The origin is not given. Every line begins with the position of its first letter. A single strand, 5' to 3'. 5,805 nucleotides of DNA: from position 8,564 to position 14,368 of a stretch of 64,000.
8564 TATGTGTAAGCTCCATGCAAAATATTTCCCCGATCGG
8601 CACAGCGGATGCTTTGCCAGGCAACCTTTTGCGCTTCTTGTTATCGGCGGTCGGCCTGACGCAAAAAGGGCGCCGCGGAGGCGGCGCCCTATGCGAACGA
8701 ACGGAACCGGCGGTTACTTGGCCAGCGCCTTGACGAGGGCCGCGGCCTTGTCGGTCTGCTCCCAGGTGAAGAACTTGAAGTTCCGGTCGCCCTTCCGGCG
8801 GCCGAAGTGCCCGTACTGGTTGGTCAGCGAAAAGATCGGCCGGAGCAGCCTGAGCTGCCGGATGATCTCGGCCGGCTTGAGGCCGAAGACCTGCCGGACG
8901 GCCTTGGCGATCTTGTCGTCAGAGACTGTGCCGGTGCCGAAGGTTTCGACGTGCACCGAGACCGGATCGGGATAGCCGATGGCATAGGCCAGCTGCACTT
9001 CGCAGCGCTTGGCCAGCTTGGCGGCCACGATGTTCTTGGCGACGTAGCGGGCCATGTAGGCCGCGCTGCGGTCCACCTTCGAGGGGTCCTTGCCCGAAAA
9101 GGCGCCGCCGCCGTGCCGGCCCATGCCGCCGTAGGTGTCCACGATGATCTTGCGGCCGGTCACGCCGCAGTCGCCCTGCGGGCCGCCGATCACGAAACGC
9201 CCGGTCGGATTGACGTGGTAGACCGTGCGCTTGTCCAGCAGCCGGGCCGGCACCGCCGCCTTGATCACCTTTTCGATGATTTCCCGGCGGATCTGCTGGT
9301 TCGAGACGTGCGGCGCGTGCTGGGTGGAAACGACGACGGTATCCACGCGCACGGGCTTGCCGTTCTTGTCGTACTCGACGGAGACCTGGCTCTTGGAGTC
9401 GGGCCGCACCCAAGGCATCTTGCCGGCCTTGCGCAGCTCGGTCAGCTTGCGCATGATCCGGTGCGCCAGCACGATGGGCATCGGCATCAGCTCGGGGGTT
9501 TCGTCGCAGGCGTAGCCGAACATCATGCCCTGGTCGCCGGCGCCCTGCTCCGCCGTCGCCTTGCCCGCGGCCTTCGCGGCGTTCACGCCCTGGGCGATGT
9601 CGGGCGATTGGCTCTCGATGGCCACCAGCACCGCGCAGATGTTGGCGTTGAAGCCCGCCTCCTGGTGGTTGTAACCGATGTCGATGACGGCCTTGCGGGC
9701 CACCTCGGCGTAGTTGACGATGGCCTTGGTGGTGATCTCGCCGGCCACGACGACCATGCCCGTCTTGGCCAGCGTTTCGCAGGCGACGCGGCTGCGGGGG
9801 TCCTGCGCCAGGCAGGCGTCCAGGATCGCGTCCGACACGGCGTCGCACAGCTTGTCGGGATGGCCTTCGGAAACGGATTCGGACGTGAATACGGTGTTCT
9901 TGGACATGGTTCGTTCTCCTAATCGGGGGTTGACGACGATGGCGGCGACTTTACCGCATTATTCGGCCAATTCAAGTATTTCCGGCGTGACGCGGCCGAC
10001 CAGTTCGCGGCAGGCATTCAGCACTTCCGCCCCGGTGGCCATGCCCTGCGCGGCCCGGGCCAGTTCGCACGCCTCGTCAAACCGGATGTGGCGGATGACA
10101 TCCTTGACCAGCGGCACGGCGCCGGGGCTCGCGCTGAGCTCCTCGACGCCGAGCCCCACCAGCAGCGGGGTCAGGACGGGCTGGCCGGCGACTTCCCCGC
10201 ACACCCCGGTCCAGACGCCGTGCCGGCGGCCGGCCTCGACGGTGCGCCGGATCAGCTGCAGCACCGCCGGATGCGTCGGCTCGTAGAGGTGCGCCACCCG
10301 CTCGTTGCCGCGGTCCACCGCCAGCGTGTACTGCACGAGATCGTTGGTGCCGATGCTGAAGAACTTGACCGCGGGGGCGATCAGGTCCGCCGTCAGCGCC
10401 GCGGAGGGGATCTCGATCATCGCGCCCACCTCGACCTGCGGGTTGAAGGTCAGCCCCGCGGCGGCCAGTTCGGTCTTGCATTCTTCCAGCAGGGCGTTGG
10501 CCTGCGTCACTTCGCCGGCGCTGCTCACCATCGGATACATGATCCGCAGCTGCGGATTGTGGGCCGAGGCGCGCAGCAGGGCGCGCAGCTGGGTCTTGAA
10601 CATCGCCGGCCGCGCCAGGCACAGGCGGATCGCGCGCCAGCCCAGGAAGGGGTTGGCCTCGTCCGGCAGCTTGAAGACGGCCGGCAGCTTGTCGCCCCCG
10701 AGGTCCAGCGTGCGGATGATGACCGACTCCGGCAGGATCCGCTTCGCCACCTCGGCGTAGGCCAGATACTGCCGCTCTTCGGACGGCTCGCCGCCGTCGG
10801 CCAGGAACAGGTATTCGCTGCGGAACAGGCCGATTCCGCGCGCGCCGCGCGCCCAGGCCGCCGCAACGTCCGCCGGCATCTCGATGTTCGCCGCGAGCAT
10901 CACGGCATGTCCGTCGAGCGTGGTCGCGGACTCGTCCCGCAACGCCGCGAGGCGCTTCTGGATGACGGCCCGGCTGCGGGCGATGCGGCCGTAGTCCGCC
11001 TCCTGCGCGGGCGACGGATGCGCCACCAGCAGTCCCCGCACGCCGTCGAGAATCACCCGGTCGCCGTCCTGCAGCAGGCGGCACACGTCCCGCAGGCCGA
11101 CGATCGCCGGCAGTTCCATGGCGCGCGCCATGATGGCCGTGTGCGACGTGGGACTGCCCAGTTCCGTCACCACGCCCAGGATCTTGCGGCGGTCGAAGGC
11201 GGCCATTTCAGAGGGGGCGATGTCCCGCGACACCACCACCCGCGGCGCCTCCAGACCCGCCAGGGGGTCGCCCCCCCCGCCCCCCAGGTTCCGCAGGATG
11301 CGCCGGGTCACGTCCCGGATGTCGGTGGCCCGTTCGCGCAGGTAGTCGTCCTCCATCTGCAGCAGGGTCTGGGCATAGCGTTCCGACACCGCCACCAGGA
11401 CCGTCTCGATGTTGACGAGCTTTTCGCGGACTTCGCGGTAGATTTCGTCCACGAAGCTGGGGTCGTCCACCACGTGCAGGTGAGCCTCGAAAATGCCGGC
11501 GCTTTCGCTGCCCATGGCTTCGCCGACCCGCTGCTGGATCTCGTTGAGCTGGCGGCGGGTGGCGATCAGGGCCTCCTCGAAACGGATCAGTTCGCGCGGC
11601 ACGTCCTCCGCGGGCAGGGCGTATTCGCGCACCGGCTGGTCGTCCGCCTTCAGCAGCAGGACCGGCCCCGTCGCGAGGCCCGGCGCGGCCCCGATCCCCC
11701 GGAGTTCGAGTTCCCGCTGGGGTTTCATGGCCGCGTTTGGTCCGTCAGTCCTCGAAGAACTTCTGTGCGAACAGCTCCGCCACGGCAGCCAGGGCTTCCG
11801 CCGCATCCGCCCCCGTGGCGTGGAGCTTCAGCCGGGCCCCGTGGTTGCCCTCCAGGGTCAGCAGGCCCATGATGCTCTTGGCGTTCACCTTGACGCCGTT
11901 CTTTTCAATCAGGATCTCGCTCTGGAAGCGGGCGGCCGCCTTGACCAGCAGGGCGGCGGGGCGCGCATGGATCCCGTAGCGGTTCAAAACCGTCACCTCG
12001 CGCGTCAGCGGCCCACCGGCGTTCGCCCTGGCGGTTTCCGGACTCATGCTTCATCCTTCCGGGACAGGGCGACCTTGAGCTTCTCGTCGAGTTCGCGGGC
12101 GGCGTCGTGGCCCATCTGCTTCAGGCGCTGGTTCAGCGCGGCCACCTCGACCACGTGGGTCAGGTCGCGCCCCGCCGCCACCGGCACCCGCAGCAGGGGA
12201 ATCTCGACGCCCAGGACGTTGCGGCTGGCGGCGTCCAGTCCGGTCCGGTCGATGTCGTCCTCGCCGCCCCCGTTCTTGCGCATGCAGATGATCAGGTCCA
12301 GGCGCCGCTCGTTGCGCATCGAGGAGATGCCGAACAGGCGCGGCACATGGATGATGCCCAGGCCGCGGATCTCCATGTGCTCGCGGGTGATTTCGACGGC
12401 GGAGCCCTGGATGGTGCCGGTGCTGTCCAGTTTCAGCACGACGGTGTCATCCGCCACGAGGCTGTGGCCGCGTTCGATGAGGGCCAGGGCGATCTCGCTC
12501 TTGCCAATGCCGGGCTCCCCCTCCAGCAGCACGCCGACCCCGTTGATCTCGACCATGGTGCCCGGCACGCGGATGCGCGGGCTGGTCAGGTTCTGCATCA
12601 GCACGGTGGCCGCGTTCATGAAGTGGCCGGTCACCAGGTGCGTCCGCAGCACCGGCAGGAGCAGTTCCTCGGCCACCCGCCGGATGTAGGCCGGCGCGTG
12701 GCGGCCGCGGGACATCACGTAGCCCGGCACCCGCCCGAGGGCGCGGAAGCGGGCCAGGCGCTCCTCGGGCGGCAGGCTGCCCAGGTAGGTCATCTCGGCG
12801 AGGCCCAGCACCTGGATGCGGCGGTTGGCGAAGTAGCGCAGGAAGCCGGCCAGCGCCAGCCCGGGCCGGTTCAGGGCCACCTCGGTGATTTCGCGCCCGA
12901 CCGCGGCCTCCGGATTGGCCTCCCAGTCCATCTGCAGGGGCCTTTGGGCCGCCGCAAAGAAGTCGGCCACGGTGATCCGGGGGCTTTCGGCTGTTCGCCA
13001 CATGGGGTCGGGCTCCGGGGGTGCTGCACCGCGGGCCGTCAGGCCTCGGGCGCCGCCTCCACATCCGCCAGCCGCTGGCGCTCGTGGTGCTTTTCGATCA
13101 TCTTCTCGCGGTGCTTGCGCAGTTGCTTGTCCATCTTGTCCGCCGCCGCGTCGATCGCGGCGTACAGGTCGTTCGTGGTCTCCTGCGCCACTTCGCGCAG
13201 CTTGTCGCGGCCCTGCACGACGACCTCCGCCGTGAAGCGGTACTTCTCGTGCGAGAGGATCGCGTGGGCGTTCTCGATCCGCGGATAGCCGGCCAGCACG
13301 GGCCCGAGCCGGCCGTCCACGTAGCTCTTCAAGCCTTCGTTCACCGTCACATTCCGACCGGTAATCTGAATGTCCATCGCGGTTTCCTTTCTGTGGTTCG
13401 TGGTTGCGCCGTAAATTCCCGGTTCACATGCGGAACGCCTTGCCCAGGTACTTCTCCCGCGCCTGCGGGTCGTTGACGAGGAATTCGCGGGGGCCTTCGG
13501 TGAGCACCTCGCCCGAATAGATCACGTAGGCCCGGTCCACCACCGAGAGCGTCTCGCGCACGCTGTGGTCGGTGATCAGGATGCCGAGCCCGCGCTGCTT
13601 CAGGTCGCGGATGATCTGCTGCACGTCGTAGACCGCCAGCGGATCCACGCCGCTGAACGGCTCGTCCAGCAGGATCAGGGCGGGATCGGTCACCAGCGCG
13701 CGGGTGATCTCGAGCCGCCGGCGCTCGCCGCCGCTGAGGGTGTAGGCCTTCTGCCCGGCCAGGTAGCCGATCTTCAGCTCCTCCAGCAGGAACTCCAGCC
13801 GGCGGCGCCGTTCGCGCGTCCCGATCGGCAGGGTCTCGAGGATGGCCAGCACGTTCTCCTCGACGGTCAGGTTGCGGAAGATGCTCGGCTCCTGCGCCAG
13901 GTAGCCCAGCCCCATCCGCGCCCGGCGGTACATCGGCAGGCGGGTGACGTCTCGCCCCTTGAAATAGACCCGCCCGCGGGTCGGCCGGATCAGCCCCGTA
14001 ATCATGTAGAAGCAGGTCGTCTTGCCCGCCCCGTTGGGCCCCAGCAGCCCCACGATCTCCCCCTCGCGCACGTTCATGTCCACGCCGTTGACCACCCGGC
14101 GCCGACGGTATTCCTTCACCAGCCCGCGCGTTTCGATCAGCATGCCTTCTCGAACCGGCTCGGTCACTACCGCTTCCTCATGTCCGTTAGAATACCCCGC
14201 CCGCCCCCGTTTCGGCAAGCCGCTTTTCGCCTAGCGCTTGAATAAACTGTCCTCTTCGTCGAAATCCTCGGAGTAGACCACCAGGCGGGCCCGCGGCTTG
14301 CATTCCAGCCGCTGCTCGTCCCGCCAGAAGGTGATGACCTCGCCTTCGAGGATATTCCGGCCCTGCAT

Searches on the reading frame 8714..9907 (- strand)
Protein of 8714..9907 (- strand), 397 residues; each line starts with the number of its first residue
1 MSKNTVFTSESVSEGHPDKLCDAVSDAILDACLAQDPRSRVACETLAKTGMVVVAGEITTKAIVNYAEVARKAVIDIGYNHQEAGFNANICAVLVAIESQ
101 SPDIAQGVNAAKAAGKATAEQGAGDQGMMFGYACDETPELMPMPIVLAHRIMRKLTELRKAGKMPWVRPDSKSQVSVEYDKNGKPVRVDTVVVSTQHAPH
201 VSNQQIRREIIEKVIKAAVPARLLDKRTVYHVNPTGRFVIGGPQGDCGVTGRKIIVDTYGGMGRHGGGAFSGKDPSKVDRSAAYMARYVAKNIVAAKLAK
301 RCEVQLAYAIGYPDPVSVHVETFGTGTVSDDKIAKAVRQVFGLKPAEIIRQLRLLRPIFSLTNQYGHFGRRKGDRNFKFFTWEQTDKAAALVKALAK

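Call 38: search_protein_families(library=pfam, proteins=[window:8714-9907:-], max_evalue=0.0001)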
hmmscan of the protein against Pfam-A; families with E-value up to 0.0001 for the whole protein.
window:8714-9907:- (397 aa): 3 families
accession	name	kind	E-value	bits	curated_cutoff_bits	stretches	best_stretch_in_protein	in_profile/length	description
PF02773.21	S-AdoMet_synt_C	-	1.5e-65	219.8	25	1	240-376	1-133/138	S-adenosylmethionine synthetase, C-terminal domain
PF02772.21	S-AdoMet_synt_M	-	5.7e-54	181.8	29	1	120-238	1-120/120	S-adenosylmethionine synthetase, central domain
PF00438.25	S-AdoMet_synt_N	-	3e-43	146.8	33.1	1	5-102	2-99/99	S-adenosylmethionine synthetase, N-terminal domain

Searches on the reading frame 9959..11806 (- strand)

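Call 38: search_protein_families(library=pfam, proteins=[window:9959-11806:-], max_evalue=0.0001)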
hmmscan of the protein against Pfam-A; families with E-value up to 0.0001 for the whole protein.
window:9959-11806:- (615 aa): 3 families
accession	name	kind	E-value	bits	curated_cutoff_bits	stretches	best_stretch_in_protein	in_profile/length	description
PF02896.24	PEP-utilizers_C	-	1.2e-106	356.6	22.8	1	284-575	2-292/293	PEP-utilising enzyme, PEP-binding domain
PF05524.18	PEP-utilisers_N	-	8.3e-30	103.9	24.4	1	36-159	1-121/121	PEP-utilising enzyme, N-terminal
PF00391.29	PEP-utilizers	-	1.8e-22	79.2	23.1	1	186-258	2-72/72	PEP-utilising enzyme, mobile domain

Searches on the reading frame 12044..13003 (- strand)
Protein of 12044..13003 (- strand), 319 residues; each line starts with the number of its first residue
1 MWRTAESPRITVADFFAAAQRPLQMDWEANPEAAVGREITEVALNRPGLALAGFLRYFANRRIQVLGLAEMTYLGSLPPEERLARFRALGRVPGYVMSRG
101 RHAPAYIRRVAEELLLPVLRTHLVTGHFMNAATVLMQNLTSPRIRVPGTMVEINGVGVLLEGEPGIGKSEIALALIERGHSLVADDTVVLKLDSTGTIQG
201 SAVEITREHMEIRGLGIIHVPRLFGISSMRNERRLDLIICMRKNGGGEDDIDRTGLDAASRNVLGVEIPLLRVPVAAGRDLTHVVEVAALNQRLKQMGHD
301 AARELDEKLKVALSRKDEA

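Call 38: search_protein_families(library=pfam, proteins=[window:12044-13003:-], max_evalue=0.0001)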
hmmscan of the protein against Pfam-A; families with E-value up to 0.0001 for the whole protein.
window:12044-13003:- (319 aa): 2 families
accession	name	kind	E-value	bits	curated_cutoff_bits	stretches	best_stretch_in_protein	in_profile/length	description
PF07475.17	Hpr_kinase_C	-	1.3e-53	181.5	33.3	1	141-308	4-170/171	HPr Serine kinase C-terminal domain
PF02603.21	Hpr_kinase_N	-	5e-24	85.1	24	1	11-133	2-122/125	HPr Serine kinase N terminus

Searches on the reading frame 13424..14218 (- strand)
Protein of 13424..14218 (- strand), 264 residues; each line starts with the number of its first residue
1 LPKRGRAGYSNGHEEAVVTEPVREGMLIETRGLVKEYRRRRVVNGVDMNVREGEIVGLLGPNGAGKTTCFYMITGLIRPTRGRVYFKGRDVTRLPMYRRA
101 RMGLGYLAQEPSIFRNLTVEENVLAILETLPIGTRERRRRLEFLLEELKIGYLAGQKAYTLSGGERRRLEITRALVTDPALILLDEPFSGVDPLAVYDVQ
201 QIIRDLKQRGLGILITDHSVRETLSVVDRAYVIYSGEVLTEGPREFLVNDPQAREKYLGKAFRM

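Call 38: search_protein_families(library=pfam, proteins=[window:13424-14218:-], max_evalue=0.0001)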
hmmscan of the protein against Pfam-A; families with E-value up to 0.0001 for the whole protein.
window:13424-14218:- (264 aa): 2 families
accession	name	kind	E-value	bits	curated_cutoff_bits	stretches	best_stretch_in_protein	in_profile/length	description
PF00005.33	ABC_tran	-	5.1e-37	128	25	1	44-188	2-136/137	ABC transporter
PF13304.12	AAA_21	-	6.5e-08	33.4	27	0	144-219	221-299/304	AAA domain, putative AbiEii toxin, Type IV TA system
